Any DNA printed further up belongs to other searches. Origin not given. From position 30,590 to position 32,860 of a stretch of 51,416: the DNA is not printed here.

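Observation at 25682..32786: Five-gene operon joining a compact glycyl-radical enzyme and its activase to a HAD hydrolase, a GH36 and a GH51 glycosidase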

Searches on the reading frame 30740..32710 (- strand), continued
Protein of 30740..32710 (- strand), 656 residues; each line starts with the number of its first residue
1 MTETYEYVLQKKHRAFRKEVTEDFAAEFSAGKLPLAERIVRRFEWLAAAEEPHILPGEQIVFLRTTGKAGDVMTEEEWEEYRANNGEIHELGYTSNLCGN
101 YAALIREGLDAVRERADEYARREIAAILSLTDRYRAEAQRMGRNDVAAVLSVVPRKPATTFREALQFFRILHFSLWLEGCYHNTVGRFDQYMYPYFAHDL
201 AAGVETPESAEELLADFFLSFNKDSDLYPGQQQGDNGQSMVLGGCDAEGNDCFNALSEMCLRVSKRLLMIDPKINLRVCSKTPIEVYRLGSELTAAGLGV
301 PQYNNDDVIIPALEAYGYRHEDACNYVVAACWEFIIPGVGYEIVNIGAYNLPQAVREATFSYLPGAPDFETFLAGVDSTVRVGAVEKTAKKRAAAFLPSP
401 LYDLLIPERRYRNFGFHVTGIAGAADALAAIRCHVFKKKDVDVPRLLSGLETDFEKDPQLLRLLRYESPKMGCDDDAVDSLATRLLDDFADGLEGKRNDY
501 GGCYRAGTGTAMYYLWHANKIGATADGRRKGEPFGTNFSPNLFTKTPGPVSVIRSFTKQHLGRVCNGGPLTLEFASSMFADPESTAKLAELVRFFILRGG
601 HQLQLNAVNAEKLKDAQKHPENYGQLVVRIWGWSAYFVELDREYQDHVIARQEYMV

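Call 47: find_encoding_contigs(protein=P0107, flank=9000, max_places=2)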
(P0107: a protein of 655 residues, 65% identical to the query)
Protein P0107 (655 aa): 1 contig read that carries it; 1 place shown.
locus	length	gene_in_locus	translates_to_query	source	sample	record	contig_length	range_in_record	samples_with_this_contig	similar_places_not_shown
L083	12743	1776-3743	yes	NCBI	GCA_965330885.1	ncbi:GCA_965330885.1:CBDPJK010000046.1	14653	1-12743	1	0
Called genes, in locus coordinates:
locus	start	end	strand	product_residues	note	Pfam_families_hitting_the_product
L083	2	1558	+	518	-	?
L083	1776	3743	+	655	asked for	PF02901:PFL-like, PF01228:Gly_radical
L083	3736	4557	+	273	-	PF13353:Fer4_12, PF04055:Radical_SAM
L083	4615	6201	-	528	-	PF00728:Glyco_hydro_20, PF18088:Glyco_H_20C_C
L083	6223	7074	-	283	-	-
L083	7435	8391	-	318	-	PF06325:PrmA, PF01135:PCMT, PF05175:MTS, PF13489:Methyltransf_23 (weak), PF13847:Methyltransf_31, PF13649:Methyltransf_25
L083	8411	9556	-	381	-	PF00226:DnaJ, PF01556:DnaJ_C, PF00684:DnaJ_CXXCXGXG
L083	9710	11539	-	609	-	PF00012:HSP70, PF06723:MreB_Mbl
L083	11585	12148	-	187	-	PF01025:GrpE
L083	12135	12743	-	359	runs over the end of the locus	PF01628:HrcA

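Call 51: search_protein_families(library=pfam, alignment_id=A3, max_evalue=0.00001)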
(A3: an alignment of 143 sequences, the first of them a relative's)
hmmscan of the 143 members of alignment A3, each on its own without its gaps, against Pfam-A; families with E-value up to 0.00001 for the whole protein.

A. member 1, L005:15-827:- (271 aa): 0 families

B. families by the number of members that match (of 143 scanned): 157 families (the first 25 are shown)
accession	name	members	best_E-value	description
PF12833.13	HTH_18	15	1e-22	Helix-turn-helix domain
PF00165.29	HTH_AraC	15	1.4e-19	Bacterial regulatory helix-turn-helix proteins, AraC family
PF02311.25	AraC_binding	12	1.8e-12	AraC-like ligand binding domain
PF07883.17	Cupin_2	8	2.7e-10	Cupin domain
PF16227.11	DUF4886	3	5.9e-54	Domain of unknown function (DUF4886)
PF13597.11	NRDD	2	9.6e-190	Anaerobic ribonucleoside-triphosphate reductase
PF01098.24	FTSW_RODA_SPOVE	2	5.3e-76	Cell cycle protein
PF01520.23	Amidase_3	2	1.5e-46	N-acetylmuramoyl-L-alanine amidase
PF01145.31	Band_7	2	2.7e-38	SPFH domain / Band 7 family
PF00005.33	ABC_tran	2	8.1e-36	ABC transporter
PF07690.21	MFS_1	2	1.2e-29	Major Facilitator Superfamily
PF00532.27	Peripla_BP_1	2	6.9e-29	Periplasmic binding proteins and sugar binding domain of LacI family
PF13377.12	Peripla_BP_3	2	4.5e-27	Periplasmic binding protein-like domain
PF01182.26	Glucosamine_iso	2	1.2e-24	Glucosamine-6-phosphate isomerases/6-phosphogluconolactonase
PF01979.26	Amidohydro_1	2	1.3e-21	Amidohydrolase family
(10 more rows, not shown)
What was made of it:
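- AraC regulators with the arabinose-type ligand domain are the other common neighbour (call 51).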

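Call 54: find_encoding_contigs(protein=P0113, flank=9000, max_places=1)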
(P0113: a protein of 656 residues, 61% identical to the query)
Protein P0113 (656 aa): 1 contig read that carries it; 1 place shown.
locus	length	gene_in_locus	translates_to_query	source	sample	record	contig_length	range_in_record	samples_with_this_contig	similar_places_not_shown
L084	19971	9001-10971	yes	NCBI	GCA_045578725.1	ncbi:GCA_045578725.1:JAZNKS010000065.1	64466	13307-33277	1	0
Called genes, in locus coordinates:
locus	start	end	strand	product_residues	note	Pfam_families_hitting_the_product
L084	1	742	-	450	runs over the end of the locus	PF00772:DnaB, PF00270:DEAD (weak), PF03796:DnaB_C, PF13481:AAA_25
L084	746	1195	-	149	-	PF01281:Ribosomal_L9_N, PF03948:Ribosomal_L9_C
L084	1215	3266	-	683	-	PF24898:GGDEF_GdpP, PF01368:DHH, PF02272:DHHA1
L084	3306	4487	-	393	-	-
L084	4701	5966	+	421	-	PF01381:HTH_3, PF12802:MarR_2 (faint), PF12844:HTH_19 (weak), PF13412:HTH_24 (weak), PF13560:HTH_31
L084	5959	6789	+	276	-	PF00702:Hydrolase (faint), PF05116:S6PP (faint), PF08282:Hydrolase_3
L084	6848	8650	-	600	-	PF07881:Fucose_iso_N1, PF07882:Fucose_iso_N2, PF02952:Fucose_iso_C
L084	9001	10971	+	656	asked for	PF02901:PFL-like, PF01228:Gly_radical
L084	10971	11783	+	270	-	PF13353:Fer4_12, PF04055:Radical_SAM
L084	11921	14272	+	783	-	PF03772:Competence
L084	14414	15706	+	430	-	PF05193:Peptidase_M16_C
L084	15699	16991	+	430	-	PF00675:Peptidase_M16, PF05193:Peptidase_M16_C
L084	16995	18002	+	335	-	PF01790:LGT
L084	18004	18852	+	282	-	PF00763:THF_DHG_CYH, PF02882:THF_DHG_CYH_C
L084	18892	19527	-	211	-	PF16011:CBM9_2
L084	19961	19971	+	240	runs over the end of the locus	PF06426:SATase_N (faint), PF14602:Hexapep_2 (faint), PF25087:GMPPB_C (faint), PF00132:Hexapep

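Call 55: find_encoding_contigs(protein=P0117, flank=9000, max_places=1)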
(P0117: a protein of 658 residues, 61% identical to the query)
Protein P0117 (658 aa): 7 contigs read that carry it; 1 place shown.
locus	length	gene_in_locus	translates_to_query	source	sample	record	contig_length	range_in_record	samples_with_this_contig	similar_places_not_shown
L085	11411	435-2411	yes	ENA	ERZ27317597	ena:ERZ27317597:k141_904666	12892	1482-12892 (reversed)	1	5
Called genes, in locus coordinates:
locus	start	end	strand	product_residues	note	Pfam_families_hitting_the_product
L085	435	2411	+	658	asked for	PF02901:PFL-like, PF01228:Gly_radical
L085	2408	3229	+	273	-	PF13353:Fer4_12, PF04055:Radical_SAM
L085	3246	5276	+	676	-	PF05691:Raffinose_syn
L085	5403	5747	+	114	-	PF03629:SASA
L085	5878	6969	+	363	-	PF00657:Lipase_GDSL, PF13472:Lipase_GDSL_2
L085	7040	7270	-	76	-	PF13560:HTH_31 (weak), PF01381:HTH_3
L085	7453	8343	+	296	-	PF00005:ABC_tran, PF13304:AAA_21 (weak), PF13732:DrrA1-3_C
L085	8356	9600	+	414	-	PF12679:ABC2_membrane_2 (weak), PF12698:ABC2_membrane_3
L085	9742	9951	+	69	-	PF01197:Ribosomal_L31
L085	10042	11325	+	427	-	PF13167:GTP-bdg_N, PF16360:GTP-bdg_M, PF03193:RsgA_GTPase (faint), PF01926:MMR_HSR1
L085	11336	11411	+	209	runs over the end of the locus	PF01205:Impact_N, PF09186:DUF1949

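Call 56: find_encoding_contigs(protein=P0110, flank=9000, max_places=1)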
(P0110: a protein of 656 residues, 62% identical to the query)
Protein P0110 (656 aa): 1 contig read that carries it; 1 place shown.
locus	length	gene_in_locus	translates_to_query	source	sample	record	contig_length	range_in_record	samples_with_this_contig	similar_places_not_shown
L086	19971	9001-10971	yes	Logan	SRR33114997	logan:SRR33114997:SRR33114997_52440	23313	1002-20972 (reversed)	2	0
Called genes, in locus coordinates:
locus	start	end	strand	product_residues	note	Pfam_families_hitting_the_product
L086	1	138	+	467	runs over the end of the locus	-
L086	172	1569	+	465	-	PF01565:FAD_binding_4, PF02913:FAD-oxidase_C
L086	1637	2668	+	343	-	PF13183:Fer4_8 (weak)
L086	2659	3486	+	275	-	PF01116:F_bP_aldolase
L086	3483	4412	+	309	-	PF00294:PfkB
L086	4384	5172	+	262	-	PF04962:KduI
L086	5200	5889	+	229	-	PF16161:DUF4867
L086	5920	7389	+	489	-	PF00370:FGGY_N, PF02782:FGGY_C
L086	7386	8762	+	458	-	PF01012:ETF, PF00766:ETF_alpha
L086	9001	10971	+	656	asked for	PF02901:PFL-like, PF01228:Gly_radical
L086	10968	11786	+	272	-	PF13353:Fer4_12, PF04055:Radical_SAM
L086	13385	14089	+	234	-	PF13088:BNR_2 (faint)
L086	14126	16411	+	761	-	-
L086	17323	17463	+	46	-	-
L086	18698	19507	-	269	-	-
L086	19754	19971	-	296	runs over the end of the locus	-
